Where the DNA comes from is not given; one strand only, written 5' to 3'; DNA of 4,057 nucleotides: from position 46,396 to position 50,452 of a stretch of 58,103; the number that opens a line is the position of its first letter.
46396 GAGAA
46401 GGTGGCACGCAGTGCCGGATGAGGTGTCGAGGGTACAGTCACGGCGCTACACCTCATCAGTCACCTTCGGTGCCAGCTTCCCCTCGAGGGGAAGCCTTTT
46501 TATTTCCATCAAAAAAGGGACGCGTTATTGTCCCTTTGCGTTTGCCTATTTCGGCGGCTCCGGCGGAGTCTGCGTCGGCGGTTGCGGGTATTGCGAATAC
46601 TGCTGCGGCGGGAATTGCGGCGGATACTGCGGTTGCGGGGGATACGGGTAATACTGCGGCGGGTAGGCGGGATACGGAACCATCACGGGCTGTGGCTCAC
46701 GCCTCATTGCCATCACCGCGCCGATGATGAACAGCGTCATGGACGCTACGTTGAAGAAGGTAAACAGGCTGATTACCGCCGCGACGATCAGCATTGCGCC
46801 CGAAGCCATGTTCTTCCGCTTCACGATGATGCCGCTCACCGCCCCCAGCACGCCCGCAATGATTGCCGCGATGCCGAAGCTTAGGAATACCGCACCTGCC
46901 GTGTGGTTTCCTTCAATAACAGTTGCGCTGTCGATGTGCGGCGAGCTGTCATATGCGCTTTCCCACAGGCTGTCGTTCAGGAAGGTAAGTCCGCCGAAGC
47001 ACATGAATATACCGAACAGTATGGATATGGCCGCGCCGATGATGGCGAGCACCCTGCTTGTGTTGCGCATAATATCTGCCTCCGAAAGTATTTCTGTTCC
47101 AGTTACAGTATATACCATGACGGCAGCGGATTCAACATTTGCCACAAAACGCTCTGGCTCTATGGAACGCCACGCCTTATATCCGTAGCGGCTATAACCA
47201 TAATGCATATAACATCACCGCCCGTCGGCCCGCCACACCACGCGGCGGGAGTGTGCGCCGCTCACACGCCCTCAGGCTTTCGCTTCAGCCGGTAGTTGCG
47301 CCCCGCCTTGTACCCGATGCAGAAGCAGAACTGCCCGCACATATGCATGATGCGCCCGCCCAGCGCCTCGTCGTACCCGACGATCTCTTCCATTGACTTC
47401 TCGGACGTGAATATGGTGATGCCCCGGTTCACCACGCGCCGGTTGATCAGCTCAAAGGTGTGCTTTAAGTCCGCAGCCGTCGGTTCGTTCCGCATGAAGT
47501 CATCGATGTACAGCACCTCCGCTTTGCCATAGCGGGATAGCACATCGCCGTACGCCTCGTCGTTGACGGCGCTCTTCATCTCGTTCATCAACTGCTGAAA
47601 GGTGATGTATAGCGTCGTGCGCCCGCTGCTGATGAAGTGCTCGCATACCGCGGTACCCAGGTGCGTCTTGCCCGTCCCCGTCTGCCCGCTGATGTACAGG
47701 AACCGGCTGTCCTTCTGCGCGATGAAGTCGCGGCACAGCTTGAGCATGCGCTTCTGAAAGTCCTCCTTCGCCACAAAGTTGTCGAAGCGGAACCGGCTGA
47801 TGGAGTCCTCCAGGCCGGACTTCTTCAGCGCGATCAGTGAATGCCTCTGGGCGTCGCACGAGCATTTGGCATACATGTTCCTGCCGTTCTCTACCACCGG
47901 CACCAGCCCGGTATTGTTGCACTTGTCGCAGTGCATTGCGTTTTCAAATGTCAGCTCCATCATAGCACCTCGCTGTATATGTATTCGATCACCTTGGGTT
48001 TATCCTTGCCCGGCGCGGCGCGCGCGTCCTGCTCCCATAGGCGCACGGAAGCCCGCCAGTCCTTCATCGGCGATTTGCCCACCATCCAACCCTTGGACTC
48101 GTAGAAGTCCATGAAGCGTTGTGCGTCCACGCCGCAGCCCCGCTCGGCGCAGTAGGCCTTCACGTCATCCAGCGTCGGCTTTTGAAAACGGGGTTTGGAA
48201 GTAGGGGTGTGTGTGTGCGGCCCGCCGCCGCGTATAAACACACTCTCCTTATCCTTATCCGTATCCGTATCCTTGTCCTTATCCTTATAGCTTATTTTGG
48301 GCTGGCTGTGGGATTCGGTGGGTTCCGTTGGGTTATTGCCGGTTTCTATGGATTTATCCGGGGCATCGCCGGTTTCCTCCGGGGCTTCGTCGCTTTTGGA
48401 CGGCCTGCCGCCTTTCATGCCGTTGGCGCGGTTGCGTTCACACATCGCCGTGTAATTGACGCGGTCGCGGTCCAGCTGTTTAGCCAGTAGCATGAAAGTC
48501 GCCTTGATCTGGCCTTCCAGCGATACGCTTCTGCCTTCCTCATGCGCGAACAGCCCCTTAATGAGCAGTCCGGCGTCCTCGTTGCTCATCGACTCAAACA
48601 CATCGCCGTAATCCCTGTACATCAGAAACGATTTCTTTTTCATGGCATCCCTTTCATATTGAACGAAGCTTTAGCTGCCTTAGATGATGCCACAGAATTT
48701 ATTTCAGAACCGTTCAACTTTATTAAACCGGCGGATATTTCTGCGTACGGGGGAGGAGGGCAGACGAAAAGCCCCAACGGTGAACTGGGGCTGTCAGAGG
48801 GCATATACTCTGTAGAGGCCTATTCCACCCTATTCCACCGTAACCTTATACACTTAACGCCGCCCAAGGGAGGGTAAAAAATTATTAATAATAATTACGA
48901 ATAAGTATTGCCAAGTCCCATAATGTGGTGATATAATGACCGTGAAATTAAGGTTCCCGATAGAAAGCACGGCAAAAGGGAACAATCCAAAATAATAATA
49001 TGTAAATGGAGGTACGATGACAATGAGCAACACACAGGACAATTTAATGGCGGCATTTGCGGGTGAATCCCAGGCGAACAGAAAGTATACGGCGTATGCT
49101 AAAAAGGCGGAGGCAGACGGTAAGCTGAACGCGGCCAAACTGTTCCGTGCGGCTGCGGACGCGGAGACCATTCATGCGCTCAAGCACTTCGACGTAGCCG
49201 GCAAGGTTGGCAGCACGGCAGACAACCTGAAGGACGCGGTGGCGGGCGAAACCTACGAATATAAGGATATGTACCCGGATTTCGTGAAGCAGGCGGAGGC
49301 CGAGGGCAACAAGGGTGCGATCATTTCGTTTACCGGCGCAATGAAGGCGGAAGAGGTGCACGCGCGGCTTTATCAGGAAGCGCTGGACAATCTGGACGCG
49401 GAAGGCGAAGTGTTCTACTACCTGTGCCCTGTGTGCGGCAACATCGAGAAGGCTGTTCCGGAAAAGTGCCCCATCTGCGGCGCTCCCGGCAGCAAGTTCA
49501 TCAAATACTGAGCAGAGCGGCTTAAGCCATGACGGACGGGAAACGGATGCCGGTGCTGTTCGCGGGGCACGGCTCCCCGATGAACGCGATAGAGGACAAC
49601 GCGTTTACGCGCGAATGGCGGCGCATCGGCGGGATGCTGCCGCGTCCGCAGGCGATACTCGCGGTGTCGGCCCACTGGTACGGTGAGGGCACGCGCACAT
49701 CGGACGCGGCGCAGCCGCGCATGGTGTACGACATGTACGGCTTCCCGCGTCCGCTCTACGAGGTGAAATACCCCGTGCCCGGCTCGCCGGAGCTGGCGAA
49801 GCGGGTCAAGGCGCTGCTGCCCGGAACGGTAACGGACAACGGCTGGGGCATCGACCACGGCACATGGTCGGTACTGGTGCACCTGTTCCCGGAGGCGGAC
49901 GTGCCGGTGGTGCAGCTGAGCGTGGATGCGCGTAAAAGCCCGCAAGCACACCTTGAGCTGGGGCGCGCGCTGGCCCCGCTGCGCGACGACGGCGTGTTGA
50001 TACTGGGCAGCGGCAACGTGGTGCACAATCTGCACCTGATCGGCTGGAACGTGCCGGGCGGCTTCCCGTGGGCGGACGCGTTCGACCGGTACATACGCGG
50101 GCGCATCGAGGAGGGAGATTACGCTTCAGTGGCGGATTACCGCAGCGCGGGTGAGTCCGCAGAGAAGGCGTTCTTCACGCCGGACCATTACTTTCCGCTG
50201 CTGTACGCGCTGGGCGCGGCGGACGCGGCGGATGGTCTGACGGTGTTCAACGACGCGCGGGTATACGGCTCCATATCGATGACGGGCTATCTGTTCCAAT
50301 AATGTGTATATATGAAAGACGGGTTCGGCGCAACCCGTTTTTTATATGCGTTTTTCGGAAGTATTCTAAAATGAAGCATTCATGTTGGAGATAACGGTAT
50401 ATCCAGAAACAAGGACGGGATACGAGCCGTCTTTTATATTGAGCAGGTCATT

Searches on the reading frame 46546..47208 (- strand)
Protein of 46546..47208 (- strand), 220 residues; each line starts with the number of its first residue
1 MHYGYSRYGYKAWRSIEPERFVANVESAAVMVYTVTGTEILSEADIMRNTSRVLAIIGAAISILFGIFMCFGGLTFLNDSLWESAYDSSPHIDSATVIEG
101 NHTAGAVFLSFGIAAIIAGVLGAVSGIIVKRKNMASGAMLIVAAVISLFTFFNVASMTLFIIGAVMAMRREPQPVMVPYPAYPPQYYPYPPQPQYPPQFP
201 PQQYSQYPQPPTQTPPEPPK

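Call 8: search_protein_families(library=pfam, proteins=[window:46546-47208:-])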
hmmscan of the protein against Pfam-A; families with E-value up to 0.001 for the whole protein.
window:46546-47208:- (220 aa): 1 family
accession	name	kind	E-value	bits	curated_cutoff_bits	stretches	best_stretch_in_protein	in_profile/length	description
PF13273.12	DUF4064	-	3.2e-14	53.4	32.1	1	47-150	1-102/102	Protein of unknown function (DUF4064)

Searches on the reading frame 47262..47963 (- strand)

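Call 46: search_protein_families(library=pfam, proteins=[window:47262-47963:-], max_evalue=0.01)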
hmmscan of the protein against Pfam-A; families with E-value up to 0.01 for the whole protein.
window:47262-47963:- (233 aa): 15 families
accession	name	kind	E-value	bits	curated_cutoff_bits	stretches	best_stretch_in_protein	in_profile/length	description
PF01695.23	IstB_IS21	-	3.2e-16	60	24.1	1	63-228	69-234/238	IstB-like ATP binding protein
PF00308.24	Bac_DnaA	-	6.9e-11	43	23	1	57-205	4-155/162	Bacterial DnaA ATPAse domain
PF24883.2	NPHP3_N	-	6.6e-06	26.9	24.8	1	82-131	17-67/164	Nephrocystin 3, N-terminal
PF20720.3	nSTAND3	-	1.5e-05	25.2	27.2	1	84-165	15-83/155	Novel STAND NTPase 3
PF00910.28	RNA_helicase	-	2.6e-05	25.1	21.5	1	89-175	1-77/105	RNA helicase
PF06745.19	ATPase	-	4.7e-05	23.3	26.6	1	87-162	20-94/231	KaiC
PF13191.12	AAA_16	-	0.00014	22.9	32.6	1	81-125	19-63/167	AAA ATPase domain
PF04851.21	ResIII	-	0.00022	21.6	22.5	1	68-131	6-71/164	Type III restriction enzyme, res subunit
PF03969.22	AFG1_ATPase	-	0.00047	19.7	27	1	71-188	46-165/361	AFG1-like ATPase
PF05970.20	PIF1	-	0.0019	18.3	25.9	1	70-119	6-55/223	PIF1-like helicase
PF12775.13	AAA_7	-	0.0026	17.7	25.8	1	82-181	30-133/181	P-loop containing dynein motor region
PF13401.12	AAA_22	-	0.0046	17.7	27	0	85-126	4-45/130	AAA domain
PF13173.12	AAA_14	-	0.0047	17.4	27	1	87-173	3-88/129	AAA domain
PF00004.35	AAA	-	0.0054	17.6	21.2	1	90-156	2-66/131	ATPase family associated with various cellular activities (AAA)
PF05673.19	DUF815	-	0.0077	15.8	23.8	0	54-167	21-129/249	Protein of unknown function (DUF815)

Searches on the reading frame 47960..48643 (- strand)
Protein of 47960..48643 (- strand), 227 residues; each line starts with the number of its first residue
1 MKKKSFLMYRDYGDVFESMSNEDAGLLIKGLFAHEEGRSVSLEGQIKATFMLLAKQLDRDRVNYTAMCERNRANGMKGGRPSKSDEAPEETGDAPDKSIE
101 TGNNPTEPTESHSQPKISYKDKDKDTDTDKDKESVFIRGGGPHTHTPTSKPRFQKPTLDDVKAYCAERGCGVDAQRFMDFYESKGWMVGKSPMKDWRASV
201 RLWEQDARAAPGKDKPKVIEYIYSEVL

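Call 55: search_protein_families(library=pfam, proteins=[window:47960-48643:-], max_evalue=0.01)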
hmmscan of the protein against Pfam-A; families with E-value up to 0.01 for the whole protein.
window:47960-48643:- (227 aa): 1 family
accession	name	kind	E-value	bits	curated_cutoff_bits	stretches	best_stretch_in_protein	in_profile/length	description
PF19808.4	DUF6291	-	6.1e-18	65.2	27.2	1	5-82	1-79/79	Family of unknown function (DUF6291)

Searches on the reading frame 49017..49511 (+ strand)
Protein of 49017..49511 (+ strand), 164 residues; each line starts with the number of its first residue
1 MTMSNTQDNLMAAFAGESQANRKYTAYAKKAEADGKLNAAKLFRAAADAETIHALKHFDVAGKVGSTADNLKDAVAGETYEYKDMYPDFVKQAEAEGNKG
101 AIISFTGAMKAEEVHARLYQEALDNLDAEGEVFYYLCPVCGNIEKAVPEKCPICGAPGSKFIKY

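Call 55: search_protein_families(library=pfam, proteins=[window:49017-49511:+], max_evalue=0.01)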
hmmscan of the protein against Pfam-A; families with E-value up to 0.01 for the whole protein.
window:49017-49511:+ (164 aa): 5 families
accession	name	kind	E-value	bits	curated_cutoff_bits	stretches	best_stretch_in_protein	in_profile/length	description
PF02915.23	Rubrerythrin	-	6.4e-23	82.1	22.8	1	8-122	1-136/137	Rubrerythrin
PF21349.2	RUBY_RBDX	-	3.5e-08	33.2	26.5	1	136-161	2-29/30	Rubrerythrin, rubredoxin-like domain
PF19335.5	HMBD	-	0.00057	20.2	23.6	1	134-155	1-22/28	Heavy metal binding domain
PF23458.2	DUF7130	-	0.0016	18.8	35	1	133-161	52-83/89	Domain of unknown function (DUF7130)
PF03854.20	zf-P11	-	0.0092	16.1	25.6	0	134-157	21-44/50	P-11 zinc finger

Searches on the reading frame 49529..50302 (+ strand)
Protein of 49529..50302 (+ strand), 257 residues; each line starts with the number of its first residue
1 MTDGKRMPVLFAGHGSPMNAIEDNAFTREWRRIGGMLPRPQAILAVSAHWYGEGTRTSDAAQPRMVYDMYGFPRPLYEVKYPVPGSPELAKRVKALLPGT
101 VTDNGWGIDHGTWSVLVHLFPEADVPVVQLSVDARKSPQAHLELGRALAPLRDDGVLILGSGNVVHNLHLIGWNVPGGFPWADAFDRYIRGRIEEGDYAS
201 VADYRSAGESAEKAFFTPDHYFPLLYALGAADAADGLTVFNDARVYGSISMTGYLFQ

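Call 8: search_protein_families(library=pfam, proteins=[window:49529-50302:+])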
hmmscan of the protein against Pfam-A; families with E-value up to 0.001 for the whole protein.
window:49529-50302:+ (257 aa): 1 family
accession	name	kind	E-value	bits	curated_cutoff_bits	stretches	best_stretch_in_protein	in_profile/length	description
PF02900.23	LigB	-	1.8e-21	76.9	26.3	1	30-256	34-268/269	Catalytic LigB subunit of aromatic ring-opening dioxygenase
